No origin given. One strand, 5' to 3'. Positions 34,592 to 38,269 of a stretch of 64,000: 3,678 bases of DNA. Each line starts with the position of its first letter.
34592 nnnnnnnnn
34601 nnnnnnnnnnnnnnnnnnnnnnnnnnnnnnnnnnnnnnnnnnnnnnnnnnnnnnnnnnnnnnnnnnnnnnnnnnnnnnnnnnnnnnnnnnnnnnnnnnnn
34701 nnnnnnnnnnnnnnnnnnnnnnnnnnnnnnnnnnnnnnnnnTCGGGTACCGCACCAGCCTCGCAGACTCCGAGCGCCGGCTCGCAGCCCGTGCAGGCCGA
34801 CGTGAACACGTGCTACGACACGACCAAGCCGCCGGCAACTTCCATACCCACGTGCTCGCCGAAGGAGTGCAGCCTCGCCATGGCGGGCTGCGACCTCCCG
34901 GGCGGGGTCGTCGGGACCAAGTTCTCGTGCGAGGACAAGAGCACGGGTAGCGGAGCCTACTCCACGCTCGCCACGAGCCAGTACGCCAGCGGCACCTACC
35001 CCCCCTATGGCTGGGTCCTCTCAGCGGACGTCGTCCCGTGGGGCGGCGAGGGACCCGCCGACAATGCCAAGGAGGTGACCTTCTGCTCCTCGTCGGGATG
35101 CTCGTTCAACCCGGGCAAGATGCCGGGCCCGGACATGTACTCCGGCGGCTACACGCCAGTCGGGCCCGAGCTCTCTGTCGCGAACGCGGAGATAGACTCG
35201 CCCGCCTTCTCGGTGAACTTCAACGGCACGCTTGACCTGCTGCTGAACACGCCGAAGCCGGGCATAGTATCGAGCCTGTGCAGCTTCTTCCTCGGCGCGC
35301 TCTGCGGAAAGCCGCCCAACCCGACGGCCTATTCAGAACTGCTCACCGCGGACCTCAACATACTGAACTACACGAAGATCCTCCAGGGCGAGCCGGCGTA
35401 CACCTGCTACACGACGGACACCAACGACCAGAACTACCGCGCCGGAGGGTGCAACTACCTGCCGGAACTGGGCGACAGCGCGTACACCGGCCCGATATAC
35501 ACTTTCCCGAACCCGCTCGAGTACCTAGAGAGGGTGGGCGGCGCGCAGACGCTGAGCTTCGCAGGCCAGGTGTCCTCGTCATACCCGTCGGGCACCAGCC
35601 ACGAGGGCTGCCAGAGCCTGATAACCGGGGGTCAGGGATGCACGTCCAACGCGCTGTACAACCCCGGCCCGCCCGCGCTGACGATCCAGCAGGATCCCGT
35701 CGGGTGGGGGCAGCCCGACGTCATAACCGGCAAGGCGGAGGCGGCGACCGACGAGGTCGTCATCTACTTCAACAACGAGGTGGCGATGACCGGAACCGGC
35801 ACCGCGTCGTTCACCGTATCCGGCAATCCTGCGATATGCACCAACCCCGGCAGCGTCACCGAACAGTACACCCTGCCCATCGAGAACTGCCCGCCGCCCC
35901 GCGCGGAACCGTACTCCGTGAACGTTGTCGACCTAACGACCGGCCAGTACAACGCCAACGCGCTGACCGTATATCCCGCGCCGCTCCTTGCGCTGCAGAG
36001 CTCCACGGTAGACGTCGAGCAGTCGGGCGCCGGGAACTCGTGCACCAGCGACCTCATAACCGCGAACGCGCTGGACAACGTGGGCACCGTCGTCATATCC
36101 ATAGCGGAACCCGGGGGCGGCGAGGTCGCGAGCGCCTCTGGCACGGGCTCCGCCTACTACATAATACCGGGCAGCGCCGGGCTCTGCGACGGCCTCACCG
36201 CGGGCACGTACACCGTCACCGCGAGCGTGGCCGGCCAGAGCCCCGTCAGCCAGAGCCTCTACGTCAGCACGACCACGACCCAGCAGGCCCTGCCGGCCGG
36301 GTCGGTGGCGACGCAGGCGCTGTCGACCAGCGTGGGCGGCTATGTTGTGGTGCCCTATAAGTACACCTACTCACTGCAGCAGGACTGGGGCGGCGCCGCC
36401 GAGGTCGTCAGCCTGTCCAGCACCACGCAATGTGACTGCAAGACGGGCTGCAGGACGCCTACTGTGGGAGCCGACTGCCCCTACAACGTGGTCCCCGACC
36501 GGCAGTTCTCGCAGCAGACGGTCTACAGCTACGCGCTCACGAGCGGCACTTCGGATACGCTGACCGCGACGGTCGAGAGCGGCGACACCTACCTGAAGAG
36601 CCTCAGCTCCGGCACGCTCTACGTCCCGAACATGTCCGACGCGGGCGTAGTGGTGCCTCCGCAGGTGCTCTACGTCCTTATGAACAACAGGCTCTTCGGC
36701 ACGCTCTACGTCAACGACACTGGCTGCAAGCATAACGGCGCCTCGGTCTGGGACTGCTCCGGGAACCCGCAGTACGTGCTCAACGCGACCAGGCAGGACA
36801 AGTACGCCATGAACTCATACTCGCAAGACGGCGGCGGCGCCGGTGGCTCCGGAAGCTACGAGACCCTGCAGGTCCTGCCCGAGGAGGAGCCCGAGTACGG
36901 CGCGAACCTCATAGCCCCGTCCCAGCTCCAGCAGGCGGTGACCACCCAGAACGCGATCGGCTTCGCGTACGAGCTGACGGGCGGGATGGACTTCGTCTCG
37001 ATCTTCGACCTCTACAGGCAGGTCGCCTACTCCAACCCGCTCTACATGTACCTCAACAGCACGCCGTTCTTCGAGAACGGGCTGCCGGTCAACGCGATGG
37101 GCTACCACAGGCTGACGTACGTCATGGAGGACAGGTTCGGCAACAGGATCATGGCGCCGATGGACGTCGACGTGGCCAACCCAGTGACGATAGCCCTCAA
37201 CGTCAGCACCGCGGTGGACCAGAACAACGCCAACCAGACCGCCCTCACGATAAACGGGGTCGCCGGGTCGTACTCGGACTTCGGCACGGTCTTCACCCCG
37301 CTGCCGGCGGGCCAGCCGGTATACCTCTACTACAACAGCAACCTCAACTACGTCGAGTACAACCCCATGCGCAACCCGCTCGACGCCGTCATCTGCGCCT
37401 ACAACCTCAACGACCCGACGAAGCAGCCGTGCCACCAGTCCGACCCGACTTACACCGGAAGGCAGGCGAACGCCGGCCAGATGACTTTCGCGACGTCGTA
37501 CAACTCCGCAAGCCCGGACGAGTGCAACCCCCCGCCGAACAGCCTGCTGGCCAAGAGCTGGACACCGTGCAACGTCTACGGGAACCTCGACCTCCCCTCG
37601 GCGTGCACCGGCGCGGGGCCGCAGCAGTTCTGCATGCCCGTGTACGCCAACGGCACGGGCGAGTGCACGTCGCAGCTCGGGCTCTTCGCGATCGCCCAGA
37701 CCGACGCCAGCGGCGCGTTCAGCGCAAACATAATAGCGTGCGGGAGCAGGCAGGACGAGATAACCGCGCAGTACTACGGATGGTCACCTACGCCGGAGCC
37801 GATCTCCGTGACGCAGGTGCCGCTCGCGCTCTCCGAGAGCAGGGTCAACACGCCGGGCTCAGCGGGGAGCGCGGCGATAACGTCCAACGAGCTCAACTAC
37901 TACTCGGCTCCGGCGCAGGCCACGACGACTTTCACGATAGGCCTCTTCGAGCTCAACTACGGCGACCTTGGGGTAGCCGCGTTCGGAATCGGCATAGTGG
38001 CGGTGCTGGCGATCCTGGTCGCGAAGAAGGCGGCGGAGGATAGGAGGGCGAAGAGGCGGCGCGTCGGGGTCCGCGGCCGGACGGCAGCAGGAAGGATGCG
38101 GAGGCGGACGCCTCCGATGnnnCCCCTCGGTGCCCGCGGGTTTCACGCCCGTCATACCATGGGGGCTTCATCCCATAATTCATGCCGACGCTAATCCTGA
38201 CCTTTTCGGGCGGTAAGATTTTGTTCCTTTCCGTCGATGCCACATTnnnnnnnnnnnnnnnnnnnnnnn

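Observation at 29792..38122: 2776-aa surface protein with six tandem 8-cysteine modules next to a glycosylation island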

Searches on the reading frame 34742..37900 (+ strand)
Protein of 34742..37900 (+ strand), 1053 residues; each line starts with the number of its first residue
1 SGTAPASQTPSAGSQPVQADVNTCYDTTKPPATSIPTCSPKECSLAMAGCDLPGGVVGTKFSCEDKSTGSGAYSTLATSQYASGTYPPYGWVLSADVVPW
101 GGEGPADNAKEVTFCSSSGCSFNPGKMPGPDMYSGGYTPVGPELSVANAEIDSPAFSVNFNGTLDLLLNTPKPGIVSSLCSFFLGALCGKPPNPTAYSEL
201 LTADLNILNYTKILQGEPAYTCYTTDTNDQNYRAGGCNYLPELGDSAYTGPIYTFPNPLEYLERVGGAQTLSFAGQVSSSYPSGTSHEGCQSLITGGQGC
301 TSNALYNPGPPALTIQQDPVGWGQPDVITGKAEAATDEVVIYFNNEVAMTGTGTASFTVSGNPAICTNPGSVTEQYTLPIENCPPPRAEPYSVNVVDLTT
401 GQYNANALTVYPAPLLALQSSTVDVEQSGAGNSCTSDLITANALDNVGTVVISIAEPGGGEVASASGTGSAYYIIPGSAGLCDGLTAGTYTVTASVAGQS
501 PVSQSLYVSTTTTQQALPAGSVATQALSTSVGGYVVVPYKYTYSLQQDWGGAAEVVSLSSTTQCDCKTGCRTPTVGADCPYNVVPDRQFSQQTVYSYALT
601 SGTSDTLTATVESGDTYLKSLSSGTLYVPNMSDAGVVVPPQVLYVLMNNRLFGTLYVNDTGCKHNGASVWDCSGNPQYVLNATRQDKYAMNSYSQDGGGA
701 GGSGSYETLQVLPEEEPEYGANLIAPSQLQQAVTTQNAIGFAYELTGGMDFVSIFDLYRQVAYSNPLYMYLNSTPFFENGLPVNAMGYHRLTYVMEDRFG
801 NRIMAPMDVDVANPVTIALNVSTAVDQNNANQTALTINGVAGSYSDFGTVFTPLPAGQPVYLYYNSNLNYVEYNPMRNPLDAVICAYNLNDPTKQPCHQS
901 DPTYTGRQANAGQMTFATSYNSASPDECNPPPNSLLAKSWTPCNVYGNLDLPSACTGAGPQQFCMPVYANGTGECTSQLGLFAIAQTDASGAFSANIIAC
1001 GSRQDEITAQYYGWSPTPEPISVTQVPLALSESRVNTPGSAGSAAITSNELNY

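Call 36: find_homologous_proteins(query=window:34742-37900:+, max_evalue=0.001)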
Query window:34742-37900:+ (1053 aa): 5 proteins with E <= 0.001 among 8000 candidates.
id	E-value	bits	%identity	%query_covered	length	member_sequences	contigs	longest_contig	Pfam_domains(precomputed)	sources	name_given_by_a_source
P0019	3.6e-89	318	35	42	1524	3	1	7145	-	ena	-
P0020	7.8e-88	314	35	51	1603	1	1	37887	-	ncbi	-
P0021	2.7e-83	299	35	42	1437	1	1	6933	-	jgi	-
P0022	2.4e-79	286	35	42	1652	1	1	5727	-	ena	-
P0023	4.0e-78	282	33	48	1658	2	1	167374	-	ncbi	ncbi:MAG: hypothetical protein RXO35_03830 [Candidatus Micrarchaeota archaeon]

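Call 48: search_protein_families(library=pfam, proteins=[P0019, P0020, P0021, P0022, P0023], max_evalue=0.1)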
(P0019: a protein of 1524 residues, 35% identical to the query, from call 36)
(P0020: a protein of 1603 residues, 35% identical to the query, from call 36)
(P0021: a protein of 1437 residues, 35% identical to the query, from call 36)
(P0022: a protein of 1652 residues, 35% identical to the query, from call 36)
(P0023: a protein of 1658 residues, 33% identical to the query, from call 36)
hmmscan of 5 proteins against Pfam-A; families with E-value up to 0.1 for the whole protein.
P0019 (1524 aa): 2 families
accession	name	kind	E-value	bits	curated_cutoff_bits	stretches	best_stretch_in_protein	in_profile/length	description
PF13620.12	CarboxypepD_reg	-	0.043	14.6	32.3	0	1411-1448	32-69/82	Carboxypeptidase regulatory-like domain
PF13715.12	CarbopepD_reg_2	-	0.087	13.3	32.2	0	1411-1450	28-66/88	CarboxypepD_reg-like domain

P0020 (1603 aa): 1 family
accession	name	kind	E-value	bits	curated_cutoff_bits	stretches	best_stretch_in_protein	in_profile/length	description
PF06739.17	SBBP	-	0.084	13.3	20.5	0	507-524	17-34/38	Beta-propeller repeat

P0021 (1437 aa): 0 families

P0022 (1652 aa): 0 families

P0023 (1658 aa): 1 family
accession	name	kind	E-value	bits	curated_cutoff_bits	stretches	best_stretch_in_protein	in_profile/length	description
PF13715.12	CarbopepD_reg_2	-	0.043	14.3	32.2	0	1537-1570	28-59/88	CarboxypepD_reg-like domain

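Call 52: find_encoding_contigs(protein=P0023, flank=10000, max_places=2)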
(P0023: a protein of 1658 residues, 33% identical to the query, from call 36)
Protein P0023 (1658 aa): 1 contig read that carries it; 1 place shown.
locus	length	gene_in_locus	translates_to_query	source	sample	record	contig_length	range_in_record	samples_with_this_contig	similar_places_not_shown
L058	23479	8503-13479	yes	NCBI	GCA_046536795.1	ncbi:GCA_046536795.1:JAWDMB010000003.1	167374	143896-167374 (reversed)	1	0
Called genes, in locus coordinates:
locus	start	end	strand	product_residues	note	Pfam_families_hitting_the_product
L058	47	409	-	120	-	-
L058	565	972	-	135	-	-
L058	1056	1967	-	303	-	PF20030:bpMoxR, PF00004:AAA (weak), PF07726:AAA_3, PF07728:AAA_5, PF17863:AAA_lid_2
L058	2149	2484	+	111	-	PF03874:RNA_pol_Rpb4 (weak)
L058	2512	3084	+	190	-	PF04919:DUF655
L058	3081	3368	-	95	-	PF01157:Ribosomal_L21e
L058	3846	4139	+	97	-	PF00352:TBP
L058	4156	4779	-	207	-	PF09335:VTT_dom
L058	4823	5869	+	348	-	PF26356:Pelota_N, PF03464:eRF1_2, PF03465:eRF1_3 (weak)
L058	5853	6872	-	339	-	-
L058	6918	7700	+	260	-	PF00398:RrnaAD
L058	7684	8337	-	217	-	PF13483:Lactamase_B_3, PF12706:Lactamase_B_2, PF00753:Lactamase_B (faint)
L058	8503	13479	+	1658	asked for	-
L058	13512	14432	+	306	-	-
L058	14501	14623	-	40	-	-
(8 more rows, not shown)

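Call 53: find_encoding_contigs(protein=P0020, flank=10000, max_places=2)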
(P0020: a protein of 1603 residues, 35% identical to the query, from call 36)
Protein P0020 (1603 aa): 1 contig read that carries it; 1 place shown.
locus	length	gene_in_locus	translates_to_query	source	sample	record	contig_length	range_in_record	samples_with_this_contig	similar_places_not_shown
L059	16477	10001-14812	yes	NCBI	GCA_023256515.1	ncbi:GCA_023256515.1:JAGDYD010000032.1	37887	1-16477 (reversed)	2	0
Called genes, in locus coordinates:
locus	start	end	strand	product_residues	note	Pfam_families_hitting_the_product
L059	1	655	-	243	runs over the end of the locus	-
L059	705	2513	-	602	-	-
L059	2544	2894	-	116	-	-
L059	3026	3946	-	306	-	PF20030:bpMoxR, PF07726:AAA_3, PF07728:AAA_5, PF17863:AAA_lid_2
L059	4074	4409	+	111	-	PF03874:RNA_pol_Rpb4 (weak)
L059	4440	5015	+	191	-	PF04919:DUF655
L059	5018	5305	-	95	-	PF01157:Ribosomal_L21e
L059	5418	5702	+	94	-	PF00352:TBP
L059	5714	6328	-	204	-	PF09335:VTT_dom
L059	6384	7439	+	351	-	PF26356:Pelota_N, PF03464:eRF1_2, PF03465:eRF1_3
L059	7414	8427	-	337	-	-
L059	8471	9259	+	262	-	PF00398:RrnaAD, PF13649:Methyltransf_25 (weak)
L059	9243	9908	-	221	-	PF13483:Lactamase_B_3, PF12706:Lactamase_B_2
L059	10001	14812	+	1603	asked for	-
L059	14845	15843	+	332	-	-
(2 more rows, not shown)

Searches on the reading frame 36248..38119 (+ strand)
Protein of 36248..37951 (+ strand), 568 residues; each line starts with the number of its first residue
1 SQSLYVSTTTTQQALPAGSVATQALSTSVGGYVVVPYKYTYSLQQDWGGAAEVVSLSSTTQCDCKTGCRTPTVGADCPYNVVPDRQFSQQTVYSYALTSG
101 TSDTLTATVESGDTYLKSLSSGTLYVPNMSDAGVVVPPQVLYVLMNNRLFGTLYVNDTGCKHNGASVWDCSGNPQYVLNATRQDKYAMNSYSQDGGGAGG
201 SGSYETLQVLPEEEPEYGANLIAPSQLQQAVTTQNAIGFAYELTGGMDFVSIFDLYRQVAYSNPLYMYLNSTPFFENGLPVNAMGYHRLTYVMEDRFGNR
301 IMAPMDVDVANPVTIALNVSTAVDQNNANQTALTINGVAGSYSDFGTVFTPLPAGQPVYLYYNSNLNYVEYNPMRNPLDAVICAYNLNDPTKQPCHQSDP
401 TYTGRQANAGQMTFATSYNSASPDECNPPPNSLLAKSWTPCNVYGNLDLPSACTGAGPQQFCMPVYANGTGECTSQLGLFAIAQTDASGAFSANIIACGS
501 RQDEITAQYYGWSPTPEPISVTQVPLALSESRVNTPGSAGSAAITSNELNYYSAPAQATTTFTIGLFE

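Call 79: search_protein_families(library=pfam, proteins=[window:36248-37951:+], max_evalue=1)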
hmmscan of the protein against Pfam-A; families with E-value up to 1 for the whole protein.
window:36248-37951:+ (568 aa): 0 families

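Call 97: find_related_loci(query=A5, collection=genome_contigs, flank=3000)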
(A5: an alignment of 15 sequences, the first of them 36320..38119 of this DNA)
Query A5 (600 aa) in genome_contigs; peptide patterns used: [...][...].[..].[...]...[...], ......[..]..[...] (x = any residue, [..] = any of these).
181 stretches matched a pattern; 52 encode a relative of the query (tblastn E <= 1e-3); 50 distinct loci.
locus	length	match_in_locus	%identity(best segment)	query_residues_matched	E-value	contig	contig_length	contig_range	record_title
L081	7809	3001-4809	62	1-590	0e+0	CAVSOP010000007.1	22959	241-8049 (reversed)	MAG: uncultured archaeon isolate MFD01476.bin.2.32 genome assembly, contig: contig_66873, whole genome shotgun sequence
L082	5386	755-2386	49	32-583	4e-163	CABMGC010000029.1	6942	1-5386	uncultured archaeon isolate LFW-125_1 genome assembly, contig: LFW1251_35, whole genome shotgun sequence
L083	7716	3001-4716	43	1-581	5e-130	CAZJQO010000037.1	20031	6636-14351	MAG TPA_asm: Candidatus Micrarchaeota archaeon isolate SRP271791_co1_38 genome assembly, contig: k141_477286, whole geno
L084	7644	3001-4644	42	1-552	5e-124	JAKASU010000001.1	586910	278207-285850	MAG: Candidatus Micrarchaeota archaeon isolate YP1.bin77 NODE_7_length_586910_cov_38.658937, whole genome shotgun sequen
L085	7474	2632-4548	39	1-581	5e-122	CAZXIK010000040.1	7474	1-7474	MAG TPA_asm: Candidatus Micrarchaeota archaeon isolate SRP093762_co1_24 genome assembly, contig: NODE_5468_length_7474_c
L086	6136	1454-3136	39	1-578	3e-103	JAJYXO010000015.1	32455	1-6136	MAG: Candidatus Micrarchaeota archaeon isolate FK3.bin49 NODE_2597_length_32455_cov_2.923348, whole genome shotgun seque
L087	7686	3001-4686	36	1-570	4e-95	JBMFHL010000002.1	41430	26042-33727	MAG: Candidatus Micrarchaeia archaeon isolate KM4311-23 NODE_2_length_41430_cov_3.972312, whole genome shotgun sequence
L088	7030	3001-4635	37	1-550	9e-95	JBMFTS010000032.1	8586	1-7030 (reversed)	MAG: Candidatus Micrarchaeia archaeon isolate KM4347-19 NODE_2486_length_8586_cov_44.107373, whole genome shotgun sequen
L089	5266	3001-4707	33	1-581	2e-91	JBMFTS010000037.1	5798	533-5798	MAG: Candidatus Micrarchaeia archaeon isolate KM4347-19 NODE_3867_length_5798_cov_33.881595, whole genome shotgun sequen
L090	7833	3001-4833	34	1-595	3e-91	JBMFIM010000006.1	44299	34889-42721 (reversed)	MAG: Candidatus Micrarchaeia archaeon isolate KM4324-23 NODE_6_length_44299_cov_7.675395, whole genome shotgun sequence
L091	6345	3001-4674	34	1-573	3e-91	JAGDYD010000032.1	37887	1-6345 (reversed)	MAG: Candidatus Micrarchaeota archaeon isolate KMA_Bin02 NODE_334_length_37887_cov_3.000423, whole genome shotgun sequen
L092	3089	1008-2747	37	1-598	2e-93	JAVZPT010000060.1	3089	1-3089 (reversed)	MAG: Candidatus Micrarchaeaceae archaeon isolate DRTY-7_201709_bins_14 DRTY-7_201709_bins_14_scaffold_60, whole genome s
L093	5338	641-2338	37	1-583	9e-91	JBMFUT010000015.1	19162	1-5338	MAG: Candidatus Micrarchaeia archaeon isolate KM4348-10 NODE_772_length_19162_cov_53.464437, whole genome shotgun sequen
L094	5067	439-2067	33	1-570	1e-85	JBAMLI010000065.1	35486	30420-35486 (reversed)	MAG: archaeon isolate MAG1 ExploCarb_3808S_S2_324_length_35486_cov_47, whole genome shotgun sequence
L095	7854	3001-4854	33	1-594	5e-85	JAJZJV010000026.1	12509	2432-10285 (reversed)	MAG: Candidatus Micrarchaeota archaeon isolate LSA5.bin73 NODE_7520_length_12509_cov_4.853255, whole genome shotgun sequ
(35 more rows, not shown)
